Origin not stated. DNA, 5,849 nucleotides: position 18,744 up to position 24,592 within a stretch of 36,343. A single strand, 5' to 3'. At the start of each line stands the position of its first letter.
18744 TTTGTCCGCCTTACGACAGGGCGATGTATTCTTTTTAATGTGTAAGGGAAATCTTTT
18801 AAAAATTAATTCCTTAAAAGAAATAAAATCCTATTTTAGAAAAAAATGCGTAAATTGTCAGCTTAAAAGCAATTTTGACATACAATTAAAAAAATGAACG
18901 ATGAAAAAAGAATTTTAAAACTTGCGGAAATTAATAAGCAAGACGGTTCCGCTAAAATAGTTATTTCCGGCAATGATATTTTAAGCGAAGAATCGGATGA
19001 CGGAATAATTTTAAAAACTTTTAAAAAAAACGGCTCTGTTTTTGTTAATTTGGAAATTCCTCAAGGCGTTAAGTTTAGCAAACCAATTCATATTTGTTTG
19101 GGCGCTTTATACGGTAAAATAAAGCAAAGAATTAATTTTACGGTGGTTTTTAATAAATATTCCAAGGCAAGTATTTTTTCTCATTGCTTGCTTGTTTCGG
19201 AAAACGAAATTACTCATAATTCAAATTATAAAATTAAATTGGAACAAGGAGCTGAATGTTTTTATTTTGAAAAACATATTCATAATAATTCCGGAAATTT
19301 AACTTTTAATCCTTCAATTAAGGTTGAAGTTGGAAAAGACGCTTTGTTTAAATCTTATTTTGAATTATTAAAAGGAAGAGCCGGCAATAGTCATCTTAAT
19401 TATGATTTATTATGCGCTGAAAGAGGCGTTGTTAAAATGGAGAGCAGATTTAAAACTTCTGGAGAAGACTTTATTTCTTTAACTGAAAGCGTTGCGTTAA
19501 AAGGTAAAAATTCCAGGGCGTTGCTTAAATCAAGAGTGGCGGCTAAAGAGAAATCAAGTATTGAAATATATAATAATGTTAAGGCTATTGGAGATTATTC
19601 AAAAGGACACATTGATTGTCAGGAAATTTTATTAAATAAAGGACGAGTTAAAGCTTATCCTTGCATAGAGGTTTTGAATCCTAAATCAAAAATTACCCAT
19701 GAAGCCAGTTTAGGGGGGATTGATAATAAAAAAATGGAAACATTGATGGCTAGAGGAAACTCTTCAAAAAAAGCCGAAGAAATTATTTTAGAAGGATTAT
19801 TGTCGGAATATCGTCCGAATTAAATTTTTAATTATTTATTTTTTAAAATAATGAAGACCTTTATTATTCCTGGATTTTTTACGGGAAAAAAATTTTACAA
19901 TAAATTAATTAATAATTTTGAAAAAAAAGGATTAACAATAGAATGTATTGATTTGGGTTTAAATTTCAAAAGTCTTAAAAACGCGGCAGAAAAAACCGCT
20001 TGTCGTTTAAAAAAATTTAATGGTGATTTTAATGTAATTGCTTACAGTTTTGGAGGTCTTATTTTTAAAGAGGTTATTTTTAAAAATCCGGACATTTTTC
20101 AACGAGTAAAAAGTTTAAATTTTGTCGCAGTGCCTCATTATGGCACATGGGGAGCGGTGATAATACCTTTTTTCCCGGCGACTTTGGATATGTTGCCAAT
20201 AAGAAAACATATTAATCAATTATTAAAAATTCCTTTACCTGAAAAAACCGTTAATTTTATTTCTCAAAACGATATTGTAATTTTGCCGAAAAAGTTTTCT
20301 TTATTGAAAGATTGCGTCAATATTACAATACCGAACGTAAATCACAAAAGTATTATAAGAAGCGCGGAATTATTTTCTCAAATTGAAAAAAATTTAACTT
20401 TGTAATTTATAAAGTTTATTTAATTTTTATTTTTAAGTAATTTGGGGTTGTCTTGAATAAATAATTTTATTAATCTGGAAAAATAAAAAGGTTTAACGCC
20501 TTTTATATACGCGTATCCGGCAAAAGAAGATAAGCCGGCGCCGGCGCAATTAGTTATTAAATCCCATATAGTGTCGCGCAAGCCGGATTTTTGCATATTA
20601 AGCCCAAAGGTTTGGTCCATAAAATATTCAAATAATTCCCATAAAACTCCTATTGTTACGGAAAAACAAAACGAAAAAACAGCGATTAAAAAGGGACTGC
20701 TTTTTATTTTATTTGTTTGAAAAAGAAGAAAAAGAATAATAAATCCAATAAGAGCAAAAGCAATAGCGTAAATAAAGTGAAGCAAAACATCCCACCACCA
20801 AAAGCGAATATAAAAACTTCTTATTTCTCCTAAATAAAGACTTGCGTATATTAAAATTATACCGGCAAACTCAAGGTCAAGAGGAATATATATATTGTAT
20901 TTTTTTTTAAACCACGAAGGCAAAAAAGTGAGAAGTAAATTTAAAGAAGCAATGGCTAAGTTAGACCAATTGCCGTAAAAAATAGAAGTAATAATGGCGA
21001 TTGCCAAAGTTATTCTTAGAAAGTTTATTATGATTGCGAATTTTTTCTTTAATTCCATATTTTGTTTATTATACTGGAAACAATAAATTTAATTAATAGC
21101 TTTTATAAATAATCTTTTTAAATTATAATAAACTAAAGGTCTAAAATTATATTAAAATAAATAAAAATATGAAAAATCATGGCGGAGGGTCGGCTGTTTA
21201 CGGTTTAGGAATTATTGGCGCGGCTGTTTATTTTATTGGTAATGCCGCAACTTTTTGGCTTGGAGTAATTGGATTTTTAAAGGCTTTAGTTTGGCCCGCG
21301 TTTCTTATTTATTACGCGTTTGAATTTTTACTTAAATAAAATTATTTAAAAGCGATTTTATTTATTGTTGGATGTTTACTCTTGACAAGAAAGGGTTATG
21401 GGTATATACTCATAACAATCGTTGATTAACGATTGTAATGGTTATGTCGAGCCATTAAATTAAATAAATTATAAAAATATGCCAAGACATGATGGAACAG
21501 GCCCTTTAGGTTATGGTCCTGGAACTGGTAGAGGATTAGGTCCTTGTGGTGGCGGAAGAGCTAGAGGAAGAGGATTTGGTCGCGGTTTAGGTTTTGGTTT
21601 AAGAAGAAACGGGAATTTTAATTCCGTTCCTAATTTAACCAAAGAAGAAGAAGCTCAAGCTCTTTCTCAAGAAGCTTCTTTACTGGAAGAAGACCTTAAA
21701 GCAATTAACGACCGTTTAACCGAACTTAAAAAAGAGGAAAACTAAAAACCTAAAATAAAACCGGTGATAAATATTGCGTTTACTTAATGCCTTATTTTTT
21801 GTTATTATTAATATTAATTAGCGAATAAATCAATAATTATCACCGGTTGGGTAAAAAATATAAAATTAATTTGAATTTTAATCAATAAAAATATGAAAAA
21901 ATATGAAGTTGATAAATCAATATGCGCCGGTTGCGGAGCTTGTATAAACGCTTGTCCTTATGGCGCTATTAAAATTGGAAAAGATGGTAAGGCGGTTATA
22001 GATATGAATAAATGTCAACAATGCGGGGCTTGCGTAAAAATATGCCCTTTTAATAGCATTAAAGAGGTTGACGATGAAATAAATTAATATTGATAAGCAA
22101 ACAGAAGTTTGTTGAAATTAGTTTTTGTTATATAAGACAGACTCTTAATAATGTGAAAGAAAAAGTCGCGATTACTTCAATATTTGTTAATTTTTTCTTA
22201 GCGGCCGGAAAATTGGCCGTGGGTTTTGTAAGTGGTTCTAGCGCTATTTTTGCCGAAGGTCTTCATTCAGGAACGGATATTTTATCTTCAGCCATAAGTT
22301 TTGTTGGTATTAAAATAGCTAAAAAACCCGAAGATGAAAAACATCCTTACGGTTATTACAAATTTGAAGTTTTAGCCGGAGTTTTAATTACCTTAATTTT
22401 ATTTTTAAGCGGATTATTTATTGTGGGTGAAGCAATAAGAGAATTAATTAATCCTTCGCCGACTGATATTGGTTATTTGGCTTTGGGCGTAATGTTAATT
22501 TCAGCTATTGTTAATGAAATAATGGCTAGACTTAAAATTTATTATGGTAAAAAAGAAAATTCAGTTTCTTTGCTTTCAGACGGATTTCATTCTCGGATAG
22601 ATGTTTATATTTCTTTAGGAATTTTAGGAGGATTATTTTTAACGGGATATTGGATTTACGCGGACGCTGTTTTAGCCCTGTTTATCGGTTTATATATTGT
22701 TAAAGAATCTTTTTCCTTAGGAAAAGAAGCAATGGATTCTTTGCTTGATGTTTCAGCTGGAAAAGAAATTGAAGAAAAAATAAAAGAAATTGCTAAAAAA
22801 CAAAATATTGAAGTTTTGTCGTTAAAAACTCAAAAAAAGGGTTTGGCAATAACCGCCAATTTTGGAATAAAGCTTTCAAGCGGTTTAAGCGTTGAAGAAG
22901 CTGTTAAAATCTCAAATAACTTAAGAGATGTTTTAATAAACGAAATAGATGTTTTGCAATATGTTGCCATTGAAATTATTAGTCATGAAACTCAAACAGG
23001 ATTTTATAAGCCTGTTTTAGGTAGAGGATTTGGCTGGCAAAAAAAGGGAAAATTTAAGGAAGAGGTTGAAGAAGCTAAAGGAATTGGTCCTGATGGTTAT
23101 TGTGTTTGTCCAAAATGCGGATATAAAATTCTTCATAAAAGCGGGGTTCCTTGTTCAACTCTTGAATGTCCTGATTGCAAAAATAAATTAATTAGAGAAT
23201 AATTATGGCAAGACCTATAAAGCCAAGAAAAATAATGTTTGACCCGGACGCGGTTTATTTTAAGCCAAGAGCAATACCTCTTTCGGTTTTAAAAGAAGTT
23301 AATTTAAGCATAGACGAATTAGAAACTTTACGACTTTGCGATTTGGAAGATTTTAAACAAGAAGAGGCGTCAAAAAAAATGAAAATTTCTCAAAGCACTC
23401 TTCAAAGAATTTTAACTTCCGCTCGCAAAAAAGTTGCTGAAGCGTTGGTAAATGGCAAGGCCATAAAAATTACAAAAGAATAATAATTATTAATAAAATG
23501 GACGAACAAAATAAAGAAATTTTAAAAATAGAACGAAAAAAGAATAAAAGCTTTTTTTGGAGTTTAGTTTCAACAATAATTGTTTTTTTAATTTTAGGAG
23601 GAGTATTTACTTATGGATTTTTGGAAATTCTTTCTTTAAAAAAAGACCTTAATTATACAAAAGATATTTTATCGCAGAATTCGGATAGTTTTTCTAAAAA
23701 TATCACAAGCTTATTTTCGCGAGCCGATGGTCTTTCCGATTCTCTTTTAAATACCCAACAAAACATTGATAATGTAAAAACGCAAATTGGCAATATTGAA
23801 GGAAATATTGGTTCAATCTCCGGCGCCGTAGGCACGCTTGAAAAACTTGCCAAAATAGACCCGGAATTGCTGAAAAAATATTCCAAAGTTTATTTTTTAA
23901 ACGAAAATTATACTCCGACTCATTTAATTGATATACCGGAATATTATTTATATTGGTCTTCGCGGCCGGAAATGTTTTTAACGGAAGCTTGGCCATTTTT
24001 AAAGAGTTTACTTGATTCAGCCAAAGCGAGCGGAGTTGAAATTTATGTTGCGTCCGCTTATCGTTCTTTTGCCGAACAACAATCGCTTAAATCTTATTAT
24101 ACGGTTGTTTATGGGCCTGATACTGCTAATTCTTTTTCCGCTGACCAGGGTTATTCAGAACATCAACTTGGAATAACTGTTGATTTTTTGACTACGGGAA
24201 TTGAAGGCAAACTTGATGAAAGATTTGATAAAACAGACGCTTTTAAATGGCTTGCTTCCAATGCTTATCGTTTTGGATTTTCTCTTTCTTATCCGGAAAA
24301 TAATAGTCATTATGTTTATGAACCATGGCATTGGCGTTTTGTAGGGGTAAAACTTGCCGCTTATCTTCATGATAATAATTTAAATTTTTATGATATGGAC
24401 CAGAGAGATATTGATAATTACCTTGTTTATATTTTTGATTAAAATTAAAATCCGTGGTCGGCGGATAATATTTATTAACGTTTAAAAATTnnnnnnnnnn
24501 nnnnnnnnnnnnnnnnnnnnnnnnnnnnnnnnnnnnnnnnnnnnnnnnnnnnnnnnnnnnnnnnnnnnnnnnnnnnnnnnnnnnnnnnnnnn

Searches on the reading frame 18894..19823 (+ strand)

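Call 32: search_protein_families(library=pfam, proteins=[window:18894-19823:+], max_evalue=0.001)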
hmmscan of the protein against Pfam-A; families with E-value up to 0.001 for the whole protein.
window:18894-19823:+ (309 aa): 1 family
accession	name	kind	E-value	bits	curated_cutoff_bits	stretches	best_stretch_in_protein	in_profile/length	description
PF01458.23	SUFBD_core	-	5.5e-18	65.7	27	1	82-301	14-231/232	SUF system FeS cluster assembly, SufBD core domain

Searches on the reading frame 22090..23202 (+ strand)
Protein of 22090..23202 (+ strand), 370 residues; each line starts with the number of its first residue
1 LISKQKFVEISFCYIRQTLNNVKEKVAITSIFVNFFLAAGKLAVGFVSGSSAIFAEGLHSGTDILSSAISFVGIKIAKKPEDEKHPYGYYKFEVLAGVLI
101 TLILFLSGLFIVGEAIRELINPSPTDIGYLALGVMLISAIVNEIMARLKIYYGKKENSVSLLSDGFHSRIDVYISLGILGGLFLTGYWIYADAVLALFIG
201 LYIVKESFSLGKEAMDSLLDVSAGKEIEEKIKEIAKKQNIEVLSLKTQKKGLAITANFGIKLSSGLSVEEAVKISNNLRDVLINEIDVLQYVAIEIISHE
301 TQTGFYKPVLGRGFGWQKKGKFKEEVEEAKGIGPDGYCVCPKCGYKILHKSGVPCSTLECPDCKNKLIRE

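Call 33: search_protein_families(library=pfam, proteins=[window:22090-23202:+], max_evalue=0.001)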
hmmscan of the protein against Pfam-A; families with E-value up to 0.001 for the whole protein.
window:22090-23202:+ (370 aa): 1 family
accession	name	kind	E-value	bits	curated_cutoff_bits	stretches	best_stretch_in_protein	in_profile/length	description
PF01545.26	Cation_efflux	-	4e-48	164.3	26.6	1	28-219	2-198/198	Cation efflux family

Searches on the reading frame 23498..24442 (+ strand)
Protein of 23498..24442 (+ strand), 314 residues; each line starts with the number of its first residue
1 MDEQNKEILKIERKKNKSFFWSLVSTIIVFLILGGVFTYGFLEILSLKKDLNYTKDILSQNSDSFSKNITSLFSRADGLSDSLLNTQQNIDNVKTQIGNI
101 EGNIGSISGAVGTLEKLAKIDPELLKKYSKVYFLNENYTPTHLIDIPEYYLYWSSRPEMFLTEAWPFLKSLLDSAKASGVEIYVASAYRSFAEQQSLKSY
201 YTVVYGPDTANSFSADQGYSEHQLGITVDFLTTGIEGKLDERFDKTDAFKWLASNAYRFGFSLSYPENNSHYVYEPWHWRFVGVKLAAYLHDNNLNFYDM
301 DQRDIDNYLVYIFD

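Call 33: search_protein_families(library=pfam, proteins=[window:23498-24442:+], max_evalue=0.001)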
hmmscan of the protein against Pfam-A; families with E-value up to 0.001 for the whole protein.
window:23498-24442:+ (314 aa): 1 family
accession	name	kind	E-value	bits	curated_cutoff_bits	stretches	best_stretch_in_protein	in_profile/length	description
PF02557.22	VanY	-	9.6e-34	116.5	25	1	166-283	10-131/132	D-alanyl-D-alanine carboxypeptidase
